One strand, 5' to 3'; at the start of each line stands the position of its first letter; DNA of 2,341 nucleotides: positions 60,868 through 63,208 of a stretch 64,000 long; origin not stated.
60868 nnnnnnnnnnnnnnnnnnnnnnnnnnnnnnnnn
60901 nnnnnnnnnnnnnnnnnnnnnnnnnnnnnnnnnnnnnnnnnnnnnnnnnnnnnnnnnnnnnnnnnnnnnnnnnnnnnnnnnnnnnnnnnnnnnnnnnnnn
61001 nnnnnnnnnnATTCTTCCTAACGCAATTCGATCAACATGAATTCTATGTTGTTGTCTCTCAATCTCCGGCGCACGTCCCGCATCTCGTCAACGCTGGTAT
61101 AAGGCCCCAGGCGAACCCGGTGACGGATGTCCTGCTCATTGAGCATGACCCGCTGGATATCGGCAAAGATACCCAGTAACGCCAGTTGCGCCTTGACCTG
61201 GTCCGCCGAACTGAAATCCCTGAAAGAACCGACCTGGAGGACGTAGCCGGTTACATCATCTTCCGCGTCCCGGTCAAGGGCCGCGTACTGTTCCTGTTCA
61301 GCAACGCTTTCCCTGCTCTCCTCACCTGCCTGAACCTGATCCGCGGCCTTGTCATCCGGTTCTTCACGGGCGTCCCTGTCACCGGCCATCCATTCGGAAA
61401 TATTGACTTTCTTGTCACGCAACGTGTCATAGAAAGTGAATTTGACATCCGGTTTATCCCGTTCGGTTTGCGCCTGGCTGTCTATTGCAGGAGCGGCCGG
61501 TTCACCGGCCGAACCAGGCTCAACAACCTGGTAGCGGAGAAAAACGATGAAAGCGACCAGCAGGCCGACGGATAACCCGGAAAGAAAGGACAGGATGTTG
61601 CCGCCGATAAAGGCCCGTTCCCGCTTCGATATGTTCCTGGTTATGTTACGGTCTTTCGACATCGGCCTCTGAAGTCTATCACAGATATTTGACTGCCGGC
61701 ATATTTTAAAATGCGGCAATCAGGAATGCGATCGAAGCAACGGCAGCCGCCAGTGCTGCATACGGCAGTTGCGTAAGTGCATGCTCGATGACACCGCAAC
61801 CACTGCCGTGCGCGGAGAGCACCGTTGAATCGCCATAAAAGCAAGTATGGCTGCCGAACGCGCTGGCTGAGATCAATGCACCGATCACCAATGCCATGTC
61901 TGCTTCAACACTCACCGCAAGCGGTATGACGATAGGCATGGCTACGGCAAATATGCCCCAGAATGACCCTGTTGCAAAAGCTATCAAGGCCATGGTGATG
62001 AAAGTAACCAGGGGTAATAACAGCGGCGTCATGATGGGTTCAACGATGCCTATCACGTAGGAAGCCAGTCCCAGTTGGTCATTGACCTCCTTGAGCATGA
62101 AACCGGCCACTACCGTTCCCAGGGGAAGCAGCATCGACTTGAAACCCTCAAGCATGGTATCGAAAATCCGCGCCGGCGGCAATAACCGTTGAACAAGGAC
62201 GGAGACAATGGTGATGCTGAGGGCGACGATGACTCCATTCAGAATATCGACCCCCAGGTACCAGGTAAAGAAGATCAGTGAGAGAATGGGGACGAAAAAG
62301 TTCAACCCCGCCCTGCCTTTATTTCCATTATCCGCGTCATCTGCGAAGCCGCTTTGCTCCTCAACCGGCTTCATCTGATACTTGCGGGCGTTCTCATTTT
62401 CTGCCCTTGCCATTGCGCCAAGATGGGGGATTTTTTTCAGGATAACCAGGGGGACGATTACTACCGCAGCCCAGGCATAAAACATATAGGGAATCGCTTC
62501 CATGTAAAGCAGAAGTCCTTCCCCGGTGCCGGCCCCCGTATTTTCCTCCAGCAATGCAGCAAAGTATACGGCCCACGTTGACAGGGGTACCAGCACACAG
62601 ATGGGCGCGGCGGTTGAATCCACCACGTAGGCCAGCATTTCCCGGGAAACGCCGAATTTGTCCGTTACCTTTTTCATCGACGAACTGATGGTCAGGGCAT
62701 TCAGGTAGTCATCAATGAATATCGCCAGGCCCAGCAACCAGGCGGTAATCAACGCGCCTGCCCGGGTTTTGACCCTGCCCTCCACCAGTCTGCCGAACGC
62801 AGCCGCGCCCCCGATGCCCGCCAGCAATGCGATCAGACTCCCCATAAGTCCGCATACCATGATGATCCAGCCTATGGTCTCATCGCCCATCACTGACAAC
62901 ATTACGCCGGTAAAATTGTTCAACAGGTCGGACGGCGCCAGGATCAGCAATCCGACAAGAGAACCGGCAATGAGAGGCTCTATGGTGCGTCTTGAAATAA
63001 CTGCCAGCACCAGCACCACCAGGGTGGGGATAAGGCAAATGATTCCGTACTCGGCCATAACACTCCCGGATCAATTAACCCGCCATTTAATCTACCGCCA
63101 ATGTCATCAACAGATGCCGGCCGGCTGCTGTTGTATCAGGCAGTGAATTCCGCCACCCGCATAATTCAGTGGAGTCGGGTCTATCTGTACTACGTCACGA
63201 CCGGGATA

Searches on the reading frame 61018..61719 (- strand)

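Call 10: search_protein_families(library=pfam, proteins=[window:61018-61719:-])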
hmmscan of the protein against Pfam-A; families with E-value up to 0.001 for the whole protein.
window:61018-61719:- (233 aa): 1 family
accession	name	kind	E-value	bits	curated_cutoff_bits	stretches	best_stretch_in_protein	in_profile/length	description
PF05036.18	SPOR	-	2.2e-12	47.6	21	1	157-224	3-69/76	SPOR domain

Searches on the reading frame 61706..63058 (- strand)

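Call 10: search_protein_families(library=pfam, proteins=[window:61706-63058:-])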
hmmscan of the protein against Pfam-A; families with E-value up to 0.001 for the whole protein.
window:61706-63058:- (450 aa): 2 families
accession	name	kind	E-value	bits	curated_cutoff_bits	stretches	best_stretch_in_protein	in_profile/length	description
PF03553.21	Na_H_antiporter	-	8.8e-25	88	23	1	154-449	2-302/303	Na+/H+ antiporter family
PF03606.21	DcuC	-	4.4e-05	22.6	23.1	1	226-401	219-412/461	C4-dicarboxylate anaerobic carrier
